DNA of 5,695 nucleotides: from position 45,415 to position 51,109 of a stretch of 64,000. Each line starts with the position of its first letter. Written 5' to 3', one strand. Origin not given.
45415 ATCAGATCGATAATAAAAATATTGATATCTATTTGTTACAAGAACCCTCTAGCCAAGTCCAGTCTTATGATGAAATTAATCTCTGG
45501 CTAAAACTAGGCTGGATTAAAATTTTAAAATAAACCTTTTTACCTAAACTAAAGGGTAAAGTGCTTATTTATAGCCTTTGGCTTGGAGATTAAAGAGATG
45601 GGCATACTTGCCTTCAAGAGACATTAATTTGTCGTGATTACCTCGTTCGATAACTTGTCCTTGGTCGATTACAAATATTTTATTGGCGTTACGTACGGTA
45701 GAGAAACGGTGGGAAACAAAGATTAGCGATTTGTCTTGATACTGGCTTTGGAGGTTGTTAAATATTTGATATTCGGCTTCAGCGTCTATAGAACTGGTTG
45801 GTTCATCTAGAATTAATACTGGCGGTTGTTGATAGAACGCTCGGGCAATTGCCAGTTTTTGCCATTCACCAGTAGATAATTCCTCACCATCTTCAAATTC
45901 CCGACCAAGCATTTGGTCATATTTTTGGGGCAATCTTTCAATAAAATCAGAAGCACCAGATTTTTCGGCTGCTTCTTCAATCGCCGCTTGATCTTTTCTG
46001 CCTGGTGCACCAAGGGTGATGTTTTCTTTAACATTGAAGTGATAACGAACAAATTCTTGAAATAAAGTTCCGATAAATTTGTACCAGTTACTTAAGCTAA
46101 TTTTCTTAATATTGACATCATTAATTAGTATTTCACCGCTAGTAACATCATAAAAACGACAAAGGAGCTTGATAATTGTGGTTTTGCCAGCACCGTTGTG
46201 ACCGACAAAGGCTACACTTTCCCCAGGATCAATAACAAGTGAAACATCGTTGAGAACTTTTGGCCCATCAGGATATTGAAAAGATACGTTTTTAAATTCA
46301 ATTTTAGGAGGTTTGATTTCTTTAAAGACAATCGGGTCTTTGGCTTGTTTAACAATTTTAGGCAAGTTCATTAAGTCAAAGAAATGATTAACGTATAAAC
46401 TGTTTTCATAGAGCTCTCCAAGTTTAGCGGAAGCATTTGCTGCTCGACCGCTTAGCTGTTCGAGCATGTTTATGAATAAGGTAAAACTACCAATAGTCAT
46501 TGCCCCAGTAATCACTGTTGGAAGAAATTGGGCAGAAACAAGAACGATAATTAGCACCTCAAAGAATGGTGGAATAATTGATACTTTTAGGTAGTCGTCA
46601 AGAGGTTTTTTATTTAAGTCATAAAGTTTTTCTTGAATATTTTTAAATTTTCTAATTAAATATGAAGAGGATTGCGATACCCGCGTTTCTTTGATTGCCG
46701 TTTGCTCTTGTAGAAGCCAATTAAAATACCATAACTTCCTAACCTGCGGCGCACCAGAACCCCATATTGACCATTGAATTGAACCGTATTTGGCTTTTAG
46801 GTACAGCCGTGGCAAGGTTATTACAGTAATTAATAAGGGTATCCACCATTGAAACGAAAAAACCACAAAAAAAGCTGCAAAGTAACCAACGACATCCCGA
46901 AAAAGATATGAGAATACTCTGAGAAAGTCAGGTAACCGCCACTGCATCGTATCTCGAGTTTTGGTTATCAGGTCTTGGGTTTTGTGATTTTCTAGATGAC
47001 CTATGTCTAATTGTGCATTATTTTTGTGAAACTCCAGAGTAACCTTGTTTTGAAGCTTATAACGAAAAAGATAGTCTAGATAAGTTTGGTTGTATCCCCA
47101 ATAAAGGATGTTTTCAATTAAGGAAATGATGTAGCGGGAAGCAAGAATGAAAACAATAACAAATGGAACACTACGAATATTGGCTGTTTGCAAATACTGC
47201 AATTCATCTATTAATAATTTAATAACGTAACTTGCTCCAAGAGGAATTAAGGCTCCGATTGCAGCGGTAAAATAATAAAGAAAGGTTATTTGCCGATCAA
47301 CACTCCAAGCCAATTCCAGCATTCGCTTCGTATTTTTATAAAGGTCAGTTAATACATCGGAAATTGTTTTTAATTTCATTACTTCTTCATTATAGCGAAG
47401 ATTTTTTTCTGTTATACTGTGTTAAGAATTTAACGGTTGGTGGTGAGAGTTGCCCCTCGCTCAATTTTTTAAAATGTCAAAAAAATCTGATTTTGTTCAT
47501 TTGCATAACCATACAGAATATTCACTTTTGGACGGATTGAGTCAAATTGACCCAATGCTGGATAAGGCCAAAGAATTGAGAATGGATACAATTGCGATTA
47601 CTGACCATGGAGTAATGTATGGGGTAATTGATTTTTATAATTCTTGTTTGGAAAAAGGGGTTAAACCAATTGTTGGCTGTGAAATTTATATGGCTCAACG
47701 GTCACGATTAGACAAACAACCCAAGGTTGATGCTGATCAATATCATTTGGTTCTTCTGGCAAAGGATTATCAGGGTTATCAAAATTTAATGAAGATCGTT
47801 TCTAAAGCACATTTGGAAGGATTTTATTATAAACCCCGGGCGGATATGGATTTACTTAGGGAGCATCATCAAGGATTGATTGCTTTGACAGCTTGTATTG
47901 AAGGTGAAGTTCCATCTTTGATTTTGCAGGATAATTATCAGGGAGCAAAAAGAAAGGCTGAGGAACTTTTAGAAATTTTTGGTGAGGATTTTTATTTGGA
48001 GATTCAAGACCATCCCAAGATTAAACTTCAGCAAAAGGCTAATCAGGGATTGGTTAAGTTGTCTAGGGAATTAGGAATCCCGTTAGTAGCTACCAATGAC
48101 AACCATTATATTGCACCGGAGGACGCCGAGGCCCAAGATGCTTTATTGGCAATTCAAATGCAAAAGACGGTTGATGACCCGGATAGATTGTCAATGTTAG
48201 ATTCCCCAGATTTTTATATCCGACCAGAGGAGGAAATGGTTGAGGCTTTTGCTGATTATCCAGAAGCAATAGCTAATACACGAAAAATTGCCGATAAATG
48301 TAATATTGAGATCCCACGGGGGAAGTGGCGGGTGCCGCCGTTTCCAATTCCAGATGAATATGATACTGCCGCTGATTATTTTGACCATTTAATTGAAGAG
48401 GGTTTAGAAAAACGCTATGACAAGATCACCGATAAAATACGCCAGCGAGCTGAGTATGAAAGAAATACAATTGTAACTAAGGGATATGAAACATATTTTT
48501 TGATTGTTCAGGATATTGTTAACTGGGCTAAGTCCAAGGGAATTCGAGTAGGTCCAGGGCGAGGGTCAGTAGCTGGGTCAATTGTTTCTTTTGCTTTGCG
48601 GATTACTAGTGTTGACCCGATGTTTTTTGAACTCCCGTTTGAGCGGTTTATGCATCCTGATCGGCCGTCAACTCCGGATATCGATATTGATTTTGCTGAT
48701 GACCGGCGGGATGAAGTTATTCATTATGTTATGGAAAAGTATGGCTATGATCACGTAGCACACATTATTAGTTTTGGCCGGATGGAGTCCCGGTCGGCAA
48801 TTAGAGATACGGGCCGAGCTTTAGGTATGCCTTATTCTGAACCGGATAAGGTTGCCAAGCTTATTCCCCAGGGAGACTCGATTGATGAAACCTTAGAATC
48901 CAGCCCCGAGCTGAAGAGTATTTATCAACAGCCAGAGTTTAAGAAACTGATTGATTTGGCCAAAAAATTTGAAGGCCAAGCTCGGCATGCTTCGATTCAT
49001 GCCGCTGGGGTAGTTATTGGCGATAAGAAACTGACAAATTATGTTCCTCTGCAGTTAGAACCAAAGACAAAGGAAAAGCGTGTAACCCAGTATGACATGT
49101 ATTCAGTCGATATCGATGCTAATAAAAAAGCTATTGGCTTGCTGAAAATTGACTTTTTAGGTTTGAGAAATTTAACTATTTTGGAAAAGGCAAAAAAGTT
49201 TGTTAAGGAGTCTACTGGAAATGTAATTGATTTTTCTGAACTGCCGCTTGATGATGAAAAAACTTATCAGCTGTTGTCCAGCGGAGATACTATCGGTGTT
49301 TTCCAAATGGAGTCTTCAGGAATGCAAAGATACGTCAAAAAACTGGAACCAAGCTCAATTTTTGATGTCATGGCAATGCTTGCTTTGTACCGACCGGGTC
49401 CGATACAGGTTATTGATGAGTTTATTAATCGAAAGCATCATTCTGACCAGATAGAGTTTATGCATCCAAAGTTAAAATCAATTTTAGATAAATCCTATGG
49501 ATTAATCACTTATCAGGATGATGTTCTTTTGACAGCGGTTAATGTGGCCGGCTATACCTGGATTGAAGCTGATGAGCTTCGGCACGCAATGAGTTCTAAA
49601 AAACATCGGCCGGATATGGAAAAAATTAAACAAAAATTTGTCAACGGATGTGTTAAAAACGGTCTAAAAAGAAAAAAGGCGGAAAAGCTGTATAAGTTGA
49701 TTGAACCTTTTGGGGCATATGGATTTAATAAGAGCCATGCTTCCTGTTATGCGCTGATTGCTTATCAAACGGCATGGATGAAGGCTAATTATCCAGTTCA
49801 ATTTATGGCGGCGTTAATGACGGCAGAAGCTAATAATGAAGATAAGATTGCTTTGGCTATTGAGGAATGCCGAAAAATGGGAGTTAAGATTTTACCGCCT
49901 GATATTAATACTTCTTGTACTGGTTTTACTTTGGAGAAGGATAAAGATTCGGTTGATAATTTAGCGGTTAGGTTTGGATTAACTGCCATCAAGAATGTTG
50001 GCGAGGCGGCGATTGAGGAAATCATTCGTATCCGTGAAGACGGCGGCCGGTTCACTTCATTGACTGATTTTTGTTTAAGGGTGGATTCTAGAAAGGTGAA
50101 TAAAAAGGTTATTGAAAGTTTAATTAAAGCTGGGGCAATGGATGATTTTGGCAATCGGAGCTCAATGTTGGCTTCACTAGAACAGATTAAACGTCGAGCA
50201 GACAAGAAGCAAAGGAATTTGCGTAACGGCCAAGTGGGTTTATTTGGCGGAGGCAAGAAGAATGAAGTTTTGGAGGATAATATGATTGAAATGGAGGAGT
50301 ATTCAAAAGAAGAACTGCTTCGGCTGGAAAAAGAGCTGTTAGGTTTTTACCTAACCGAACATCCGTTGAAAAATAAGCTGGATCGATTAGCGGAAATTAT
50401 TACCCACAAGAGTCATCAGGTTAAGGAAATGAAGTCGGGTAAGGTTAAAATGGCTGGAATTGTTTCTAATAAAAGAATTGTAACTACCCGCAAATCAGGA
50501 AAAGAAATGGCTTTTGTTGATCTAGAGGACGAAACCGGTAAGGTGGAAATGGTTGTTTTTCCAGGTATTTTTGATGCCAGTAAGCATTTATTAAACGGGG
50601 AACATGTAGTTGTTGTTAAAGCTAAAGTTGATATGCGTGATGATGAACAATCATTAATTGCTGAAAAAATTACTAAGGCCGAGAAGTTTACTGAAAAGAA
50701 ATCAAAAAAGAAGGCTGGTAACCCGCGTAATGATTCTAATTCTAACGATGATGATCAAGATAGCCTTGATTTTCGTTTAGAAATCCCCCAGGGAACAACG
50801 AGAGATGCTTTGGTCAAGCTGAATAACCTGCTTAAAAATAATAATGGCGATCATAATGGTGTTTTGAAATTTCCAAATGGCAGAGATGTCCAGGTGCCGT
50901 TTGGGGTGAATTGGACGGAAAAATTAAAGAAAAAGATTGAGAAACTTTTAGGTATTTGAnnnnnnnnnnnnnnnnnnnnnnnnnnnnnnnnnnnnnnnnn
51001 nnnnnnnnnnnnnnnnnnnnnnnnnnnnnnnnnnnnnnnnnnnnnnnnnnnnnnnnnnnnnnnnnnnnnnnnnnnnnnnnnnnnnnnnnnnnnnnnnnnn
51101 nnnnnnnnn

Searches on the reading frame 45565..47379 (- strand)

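Call 8: search_protein_families(library=ncbifam, proteins=[window:45565-47379:-], max_evalue=0.001)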
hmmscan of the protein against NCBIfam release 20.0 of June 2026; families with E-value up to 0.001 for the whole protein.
window:45565-47379:- (604 aa): 187 families (the best 25 are shown)
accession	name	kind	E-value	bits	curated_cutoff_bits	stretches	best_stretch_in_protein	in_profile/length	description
TIGR02203.1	MsbA_lipidA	equivalog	3.6e-75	253.6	602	1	51-600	35-570/572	lipid A export permease/ATP-binding protein MsbA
NF010178.0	PRK13657.1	equivalog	2.1e-73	247.7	733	1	277-598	255-569/588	glucan ABC transporter ATP-binding protein/ permease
NF052233.1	CphA_assoc_ABC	equivalog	5.1e-73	246.6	880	1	281-601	431-745/766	cyanophycin metabolism-associated ABC transporter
TIGR02204.1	MsbA_rel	hypoth_equivalog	4.8e-71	240.1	780.4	1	287-599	265-575/576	ABC transporter, permease/ATP-binding protein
TIGR00958.1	3a01208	subfamily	3.1e-70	237.3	874.6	1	33-595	168-710/711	antigen peptide transporter 2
NF045513.1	HepA_fam_ABC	equivalog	1.1e-67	228.8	725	1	93-599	110-609/610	heterocyst formation ABC transporter subunit HepA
TIGR01846.1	type_I_sec_HlyB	subfamily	1.3e-66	225.4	725.55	1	288-600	386-693/694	type I secretion system permease/ATPase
TIGR03375.1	type_I_sec_LssB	subfamily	4.3e-66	223.6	693.1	1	287-587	394-690/696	type I secretion system permease/ATPase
TIGR03796.1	NHLM_micro_ABC1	equivalog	3.2e-63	214.1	853.3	1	229-596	342-709/710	NHLP family bacteriocin export ABC transporter peptidase/permease/ATPase subunit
NF008381.0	PRK11176.1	equivalog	1.7e-62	211.6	867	1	277-600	264-580/582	lipid A ABC transporter ATP-binding protein/permease MsbA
TIGR01192.1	chvA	subfamily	6.7e-62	209.9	585.4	1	276-597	254-568/585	glucan export ABC transporter ATP-binding protein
NF008364.0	PRK11160.1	equivalog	1.9e-55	188.5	630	1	304-596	289-572/575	heme ABC transporter ATP-binding protein/permease CydC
TIGR02857.1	CydD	equivalog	2e-55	188.8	435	1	335-570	299-528/529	thiol reductant ABC exporter subunit CydD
TIGR01193.1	bacteriocin_ABC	subfamily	1.1e-53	182.8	523.85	1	350-597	464-707/708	peptide cleavage/export ABC transporter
TIGR03797.1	NHLM_micro_ABC2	equivalog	1.3e-51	176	709.4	1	170-599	267-685/686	NHLP bacteriocin export ABC transporter permease/ATPase subunit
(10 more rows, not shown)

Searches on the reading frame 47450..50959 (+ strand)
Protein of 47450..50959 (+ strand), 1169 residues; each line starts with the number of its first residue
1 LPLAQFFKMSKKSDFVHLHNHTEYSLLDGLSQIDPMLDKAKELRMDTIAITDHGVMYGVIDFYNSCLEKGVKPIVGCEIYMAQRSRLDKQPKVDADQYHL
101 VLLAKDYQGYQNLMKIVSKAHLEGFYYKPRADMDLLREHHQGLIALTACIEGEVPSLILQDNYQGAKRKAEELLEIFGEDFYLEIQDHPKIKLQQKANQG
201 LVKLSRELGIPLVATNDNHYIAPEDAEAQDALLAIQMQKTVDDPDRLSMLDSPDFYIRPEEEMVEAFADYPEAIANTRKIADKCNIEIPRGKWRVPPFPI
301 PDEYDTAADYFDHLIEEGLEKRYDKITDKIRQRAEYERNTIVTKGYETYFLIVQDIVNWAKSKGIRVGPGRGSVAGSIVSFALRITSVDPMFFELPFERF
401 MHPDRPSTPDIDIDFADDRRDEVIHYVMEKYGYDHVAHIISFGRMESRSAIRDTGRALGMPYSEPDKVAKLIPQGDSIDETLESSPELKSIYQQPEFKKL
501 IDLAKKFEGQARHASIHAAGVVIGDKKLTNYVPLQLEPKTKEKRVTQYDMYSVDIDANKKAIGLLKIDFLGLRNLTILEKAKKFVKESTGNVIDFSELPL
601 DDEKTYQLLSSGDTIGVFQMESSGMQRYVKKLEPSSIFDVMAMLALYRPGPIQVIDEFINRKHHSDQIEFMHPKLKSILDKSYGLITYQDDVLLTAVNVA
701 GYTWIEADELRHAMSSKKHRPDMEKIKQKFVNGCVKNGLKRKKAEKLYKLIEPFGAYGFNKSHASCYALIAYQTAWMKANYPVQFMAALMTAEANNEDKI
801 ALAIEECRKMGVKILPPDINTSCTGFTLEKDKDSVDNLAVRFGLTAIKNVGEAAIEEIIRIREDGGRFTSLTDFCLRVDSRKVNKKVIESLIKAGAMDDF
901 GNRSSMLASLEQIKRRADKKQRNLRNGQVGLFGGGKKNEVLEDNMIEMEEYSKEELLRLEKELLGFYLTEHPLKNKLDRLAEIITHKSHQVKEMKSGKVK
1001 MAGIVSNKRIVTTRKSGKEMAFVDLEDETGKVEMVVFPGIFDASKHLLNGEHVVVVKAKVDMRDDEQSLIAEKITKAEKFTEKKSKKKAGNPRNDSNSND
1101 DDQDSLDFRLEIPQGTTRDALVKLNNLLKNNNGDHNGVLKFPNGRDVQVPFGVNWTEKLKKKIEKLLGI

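Call 8: search_protein_families(library=ncbifam, proteins=[window:47450-50959:+], max_evalue=0.001)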
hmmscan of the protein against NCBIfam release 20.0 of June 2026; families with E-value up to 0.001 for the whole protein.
window:47450-50959:+ (1169 aa): 14 families
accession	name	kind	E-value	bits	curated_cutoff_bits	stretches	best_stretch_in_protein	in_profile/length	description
NF005298.0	PRK06826.1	equivalog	0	1339.4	1260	1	12-1167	2-1143/1151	DNA polymerase III subunit alpha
NF004226.0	PRK05673.1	equivalog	0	1285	1002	1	12-1143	3-1109/1146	DNA polymerase III subunit alpha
TIGR00594.1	polc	superfamily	0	1244.1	434.35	1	15-1037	1-1022/1022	DNA polymerase III subunit alpha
NF005617.0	PRK07374.1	equivalog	0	1017.6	1653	1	14-1079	2-1082/1170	DNA polymerase III subunit alpha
NF005377.0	PRK06920.1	equivalog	9.7e-285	947.5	1806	1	14-1089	2-1035/1108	DNA polymerase III subunit alpha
NF004225.0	PRK05672.1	subfamily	3.7e-213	710.6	939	1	13-1081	4-1036/1047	error-prone DNA polymerase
NF005516.0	PRK07135.1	equivalog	6.4e-210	699.8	1084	2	209-1070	129-967/974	DNA polymerase III DnaE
NF007079.0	PRK09532.1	equivalog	8.1e-203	676.1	1525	1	15-759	3-776/876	DNA polymerase III subunit alpha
NF005582.0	PRK07279.1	equivalog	6.1e-184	613.8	1279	1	15-1078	2-965/1033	DNA polymerase III subunit alpha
NF004550.0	PRK05898.1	equivalog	2.7e-181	605.1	1182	2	213-1016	138-916/971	DNA polymerase III subunit alpha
NF005616.0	PRK07373.1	equivalog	1.4e-86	290.8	646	1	757-1079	36-362/449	DNA polymerase III subunit alpha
NF001688.0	PRK00448.1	equivalog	5.4e-63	213.1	873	3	95-391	612-913/1445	PolC-type DNA polymerase III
TIGR01405.1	polC_Gram_pos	equivalog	4.1e-56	190.4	1043.45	4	94-391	377-678/1211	DNA polymerase III subunit alpha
NF003118.0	PRK04036.1-3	equivalog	1.3e-05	24.4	445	1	974-1086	105-220/481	DNA-directed DNA polymerase II small subunit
